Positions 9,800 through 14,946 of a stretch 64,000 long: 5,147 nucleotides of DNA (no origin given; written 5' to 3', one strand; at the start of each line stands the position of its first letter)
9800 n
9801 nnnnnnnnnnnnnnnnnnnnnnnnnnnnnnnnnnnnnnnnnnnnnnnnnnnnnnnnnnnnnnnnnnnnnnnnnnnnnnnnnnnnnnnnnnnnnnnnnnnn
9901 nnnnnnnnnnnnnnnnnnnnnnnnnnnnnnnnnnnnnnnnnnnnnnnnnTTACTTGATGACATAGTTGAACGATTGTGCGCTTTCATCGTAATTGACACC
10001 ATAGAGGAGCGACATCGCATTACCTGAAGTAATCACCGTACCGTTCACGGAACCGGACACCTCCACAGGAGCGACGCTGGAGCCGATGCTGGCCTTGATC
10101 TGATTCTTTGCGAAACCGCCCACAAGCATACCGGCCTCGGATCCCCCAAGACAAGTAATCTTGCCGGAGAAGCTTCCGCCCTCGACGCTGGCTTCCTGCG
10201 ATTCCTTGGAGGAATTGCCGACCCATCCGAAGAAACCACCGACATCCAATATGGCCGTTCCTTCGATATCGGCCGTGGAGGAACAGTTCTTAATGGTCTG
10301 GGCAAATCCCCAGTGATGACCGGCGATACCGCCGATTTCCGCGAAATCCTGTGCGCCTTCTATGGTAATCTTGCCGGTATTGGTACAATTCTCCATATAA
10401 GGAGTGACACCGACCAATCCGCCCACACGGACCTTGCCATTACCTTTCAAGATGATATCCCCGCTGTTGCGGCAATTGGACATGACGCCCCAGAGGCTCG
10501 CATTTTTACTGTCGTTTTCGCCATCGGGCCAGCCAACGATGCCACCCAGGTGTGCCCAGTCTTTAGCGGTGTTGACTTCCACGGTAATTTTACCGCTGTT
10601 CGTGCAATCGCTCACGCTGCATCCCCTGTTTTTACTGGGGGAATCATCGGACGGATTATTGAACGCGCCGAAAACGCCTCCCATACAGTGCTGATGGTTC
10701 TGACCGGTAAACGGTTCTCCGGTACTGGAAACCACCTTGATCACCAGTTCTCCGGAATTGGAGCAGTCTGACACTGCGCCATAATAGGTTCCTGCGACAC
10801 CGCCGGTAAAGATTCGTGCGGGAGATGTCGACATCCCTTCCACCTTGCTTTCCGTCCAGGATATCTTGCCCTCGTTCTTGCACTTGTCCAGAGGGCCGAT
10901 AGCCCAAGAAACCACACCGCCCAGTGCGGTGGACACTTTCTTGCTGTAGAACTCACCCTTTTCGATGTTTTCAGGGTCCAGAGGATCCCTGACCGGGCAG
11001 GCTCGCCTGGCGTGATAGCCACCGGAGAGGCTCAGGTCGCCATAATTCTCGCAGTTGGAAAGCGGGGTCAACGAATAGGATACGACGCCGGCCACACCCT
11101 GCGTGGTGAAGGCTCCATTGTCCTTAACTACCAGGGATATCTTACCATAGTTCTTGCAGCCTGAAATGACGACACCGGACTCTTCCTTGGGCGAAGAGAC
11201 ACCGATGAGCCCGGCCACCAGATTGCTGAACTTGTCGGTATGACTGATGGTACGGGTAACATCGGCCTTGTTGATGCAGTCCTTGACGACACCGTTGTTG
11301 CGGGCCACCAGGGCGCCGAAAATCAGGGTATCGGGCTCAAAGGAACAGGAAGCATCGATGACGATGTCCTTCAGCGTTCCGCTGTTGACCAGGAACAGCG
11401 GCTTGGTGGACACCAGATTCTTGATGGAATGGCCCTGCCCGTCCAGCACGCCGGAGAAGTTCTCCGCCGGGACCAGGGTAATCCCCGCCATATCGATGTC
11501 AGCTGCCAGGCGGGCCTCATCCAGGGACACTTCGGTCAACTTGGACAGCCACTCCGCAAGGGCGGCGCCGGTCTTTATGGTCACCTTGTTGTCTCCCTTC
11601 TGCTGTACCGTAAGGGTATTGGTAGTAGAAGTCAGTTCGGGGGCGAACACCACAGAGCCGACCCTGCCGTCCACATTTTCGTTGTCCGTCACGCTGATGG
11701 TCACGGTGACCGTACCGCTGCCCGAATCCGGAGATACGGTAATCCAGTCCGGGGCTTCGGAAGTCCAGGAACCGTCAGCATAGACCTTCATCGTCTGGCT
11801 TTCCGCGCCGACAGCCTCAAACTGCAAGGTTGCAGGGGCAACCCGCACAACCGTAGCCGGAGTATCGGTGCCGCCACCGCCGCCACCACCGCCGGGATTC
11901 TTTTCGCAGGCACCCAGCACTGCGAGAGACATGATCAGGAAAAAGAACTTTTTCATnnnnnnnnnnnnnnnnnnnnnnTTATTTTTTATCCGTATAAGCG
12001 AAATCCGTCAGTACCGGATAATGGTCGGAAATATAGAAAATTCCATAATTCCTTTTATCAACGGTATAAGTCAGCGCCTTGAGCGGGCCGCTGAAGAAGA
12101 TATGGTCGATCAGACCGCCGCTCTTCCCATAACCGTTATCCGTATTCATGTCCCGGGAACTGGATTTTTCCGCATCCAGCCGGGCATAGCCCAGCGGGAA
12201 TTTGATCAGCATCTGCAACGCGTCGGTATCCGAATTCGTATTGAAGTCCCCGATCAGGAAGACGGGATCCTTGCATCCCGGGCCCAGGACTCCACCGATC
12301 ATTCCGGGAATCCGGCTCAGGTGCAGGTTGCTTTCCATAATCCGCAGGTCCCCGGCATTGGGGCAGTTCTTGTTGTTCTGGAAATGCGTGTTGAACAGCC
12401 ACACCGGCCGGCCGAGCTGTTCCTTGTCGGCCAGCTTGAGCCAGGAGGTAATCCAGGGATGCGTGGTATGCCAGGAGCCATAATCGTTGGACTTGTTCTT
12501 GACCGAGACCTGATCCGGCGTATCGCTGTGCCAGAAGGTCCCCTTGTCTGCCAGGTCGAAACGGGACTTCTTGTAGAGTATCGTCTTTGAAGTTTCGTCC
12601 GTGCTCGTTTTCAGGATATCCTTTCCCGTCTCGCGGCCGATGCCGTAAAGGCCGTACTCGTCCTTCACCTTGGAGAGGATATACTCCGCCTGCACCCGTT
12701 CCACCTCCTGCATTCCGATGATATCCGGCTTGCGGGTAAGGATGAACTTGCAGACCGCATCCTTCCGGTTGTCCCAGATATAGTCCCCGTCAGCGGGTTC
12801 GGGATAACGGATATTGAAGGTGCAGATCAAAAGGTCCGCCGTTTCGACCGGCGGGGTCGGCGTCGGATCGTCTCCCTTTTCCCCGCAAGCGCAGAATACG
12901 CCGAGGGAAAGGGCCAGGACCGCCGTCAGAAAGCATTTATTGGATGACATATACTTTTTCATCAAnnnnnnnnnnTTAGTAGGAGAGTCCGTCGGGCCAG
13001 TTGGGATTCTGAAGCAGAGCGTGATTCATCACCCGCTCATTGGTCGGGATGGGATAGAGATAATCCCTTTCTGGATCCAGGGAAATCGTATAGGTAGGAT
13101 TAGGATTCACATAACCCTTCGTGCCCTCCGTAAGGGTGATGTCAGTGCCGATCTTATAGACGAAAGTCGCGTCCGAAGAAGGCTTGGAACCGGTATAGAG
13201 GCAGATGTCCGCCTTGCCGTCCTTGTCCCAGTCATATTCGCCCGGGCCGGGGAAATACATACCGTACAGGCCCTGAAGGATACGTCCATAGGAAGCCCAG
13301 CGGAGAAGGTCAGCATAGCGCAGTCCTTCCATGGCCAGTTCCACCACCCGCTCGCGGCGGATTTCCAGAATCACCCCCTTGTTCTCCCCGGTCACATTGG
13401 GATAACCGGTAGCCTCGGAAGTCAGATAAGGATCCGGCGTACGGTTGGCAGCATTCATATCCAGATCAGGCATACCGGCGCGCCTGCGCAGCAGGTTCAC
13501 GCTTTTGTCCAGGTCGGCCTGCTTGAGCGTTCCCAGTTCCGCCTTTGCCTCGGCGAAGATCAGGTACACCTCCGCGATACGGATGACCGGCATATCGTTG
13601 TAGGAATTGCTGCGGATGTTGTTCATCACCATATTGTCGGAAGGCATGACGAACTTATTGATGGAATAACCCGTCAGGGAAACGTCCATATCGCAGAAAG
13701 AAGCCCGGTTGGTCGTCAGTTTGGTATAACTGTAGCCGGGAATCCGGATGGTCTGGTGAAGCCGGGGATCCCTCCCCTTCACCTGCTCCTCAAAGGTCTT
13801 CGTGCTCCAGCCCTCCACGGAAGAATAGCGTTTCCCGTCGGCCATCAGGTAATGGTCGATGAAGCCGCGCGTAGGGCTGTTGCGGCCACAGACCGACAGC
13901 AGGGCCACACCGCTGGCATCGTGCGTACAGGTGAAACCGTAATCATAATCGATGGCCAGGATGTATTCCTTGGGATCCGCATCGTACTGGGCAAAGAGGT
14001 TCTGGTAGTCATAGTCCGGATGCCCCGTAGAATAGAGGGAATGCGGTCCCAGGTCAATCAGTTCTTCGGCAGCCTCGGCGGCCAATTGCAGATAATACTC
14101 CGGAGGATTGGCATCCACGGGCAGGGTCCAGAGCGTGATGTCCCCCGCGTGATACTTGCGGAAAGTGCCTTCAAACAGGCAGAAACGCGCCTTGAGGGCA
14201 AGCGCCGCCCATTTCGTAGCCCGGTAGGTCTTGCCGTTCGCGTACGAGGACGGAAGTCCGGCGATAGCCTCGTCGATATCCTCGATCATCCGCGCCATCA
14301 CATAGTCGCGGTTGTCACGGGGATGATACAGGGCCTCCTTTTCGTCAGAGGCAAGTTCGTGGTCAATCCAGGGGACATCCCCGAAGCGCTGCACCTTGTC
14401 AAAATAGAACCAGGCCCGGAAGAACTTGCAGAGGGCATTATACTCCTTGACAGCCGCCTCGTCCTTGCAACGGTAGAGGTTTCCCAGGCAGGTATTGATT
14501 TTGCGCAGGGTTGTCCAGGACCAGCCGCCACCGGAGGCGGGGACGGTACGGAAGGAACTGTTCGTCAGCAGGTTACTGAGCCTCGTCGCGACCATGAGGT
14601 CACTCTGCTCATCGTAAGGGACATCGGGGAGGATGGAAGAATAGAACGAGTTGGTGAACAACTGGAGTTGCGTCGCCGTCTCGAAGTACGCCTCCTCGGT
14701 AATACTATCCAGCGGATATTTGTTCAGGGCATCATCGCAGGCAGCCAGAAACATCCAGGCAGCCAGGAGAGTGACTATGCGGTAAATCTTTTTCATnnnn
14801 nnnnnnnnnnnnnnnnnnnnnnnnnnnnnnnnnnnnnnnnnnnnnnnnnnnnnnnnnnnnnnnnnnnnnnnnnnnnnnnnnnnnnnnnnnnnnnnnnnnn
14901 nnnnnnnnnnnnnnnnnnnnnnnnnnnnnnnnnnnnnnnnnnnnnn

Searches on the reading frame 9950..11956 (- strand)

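Call 5: search_protein_families(library=pfam, proteins=[window:9950-11956:-], max_evalue=0.001)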
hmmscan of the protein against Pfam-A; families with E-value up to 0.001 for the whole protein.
window:9950-11956:- (668 aa): 3 families
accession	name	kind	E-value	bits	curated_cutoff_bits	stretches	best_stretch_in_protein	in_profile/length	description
PF07581.17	Glug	-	8.3e-14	51.4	20.5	0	541-564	5-27/28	The GLUG motif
PF13004.13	BACON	-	2.4e-09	37.5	25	1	65-120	4-61/61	Putative binding domain, N-terminal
PF19190.6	BACON_2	-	1.1e-05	25.7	25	1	38-118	3-92/94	Viral BACON domain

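Call 28: search_protein_families(library=ncbifam, proteins=[window:9950-11956:-], max_evalue=0.00001)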
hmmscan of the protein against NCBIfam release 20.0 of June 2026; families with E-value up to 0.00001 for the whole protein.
window:9950-11956:- (668 aa): 0 families

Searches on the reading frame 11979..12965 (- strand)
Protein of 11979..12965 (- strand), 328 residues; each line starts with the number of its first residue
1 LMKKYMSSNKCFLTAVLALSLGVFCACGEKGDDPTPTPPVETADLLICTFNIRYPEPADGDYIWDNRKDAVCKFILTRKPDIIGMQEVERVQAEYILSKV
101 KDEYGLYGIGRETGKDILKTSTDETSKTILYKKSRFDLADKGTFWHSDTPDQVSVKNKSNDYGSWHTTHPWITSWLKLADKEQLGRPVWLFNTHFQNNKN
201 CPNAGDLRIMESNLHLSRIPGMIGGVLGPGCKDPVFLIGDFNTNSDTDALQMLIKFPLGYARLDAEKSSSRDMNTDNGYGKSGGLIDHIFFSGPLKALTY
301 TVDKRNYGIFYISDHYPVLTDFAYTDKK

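Call 5: search_protein_families(library=pfam, proteins=[window:11979-12965:-], max_evalue=0.001)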
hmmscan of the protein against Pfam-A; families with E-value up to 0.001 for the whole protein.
window:11979-12965:- (328 aa): 1 family
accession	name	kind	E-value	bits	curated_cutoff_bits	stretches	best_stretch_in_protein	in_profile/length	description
PF03372.29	Exo_endo_phos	-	1.2e-12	48.5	24.5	1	49-315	2-225/225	Endonuclease/Exonuclease/phosphatase family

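Call 28: search_protein_families(library=ncbifam, proteins=[window:11979-12965:-], max_evalue=0.00001)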
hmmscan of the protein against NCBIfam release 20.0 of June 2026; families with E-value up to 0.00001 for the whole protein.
window:11979-12965:- (328 aa): 0 families

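Call 44: search_solved_structures(query=window:11979-12965:-, max_evalue=0.01)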
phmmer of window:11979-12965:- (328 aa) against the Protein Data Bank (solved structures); distinct sequences matched with E-value up to 0.01: 4.
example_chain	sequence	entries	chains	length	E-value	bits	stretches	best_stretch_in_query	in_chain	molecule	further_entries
3g6s_A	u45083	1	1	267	2.2e-20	76.4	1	44-276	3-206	Putative endonuclease/exonuclease/phosphatase family protein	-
3mpr_A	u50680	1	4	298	1.7e-10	43.8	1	44-300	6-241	Putative endonuclease/exonuclease/phosphatase family protein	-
4c1r_A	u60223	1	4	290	3.2e-10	42.9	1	45-300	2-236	MANNOSYL-6-PHOSPHATASE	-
3l1w_A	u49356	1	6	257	1.6e-06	30.8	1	47-197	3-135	Uncharacterized protein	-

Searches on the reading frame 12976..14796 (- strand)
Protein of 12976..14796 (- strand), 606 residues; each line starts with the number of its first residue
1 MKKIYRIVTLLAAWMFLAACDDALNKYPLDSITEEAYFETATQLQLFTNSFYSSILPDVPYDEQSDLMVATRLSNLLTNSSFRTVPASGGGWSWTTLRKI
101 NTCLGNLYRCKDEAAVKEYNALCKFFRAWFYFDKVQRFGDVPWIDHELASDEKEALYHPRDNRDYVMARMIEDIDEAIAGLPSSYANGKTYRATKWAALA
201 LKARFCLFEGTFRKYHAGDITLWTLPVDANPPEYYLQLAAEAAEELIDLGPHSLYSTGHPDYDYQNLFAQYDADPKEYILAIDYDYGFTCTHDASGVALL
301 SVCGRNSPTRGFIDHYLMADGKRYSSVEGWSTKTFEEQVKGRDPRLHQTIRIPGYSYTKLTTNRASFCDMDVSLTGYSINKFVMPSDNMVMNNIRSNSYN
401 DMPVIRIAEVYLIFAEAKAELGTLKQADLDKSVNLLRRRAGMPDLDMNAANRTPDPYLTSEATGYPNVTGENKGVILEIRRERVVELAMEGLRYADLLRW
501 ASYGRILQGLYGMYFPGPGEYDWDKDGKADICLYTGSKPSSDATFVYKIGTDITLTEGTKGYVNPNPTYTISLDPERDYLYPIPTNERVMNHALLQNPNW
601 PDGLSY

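Call 5: search_protein_families(library=pfam, proteins=[window:12976-14796:-], max_evalue=0.001)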
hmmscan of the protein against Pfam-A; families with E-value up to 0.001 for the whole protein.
window:12976-14796:- (606 aa): 3 families
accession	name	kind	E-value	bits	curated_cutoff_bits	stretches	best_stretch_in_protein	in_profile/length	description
PF07980.17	SusD_RagB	-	1.3e-45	156.8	23.1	1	276-600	13-297/297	SusD family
PF14322.12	SusD-like_3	-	2.6e-16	60.8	27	1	92-207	76-191/191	Starch-binding associating with outer membrane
PF12771.13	SusD-like_2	-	1.2e-05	24.8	27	1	104-183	69-151/415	Starch-binding associating with outer membrane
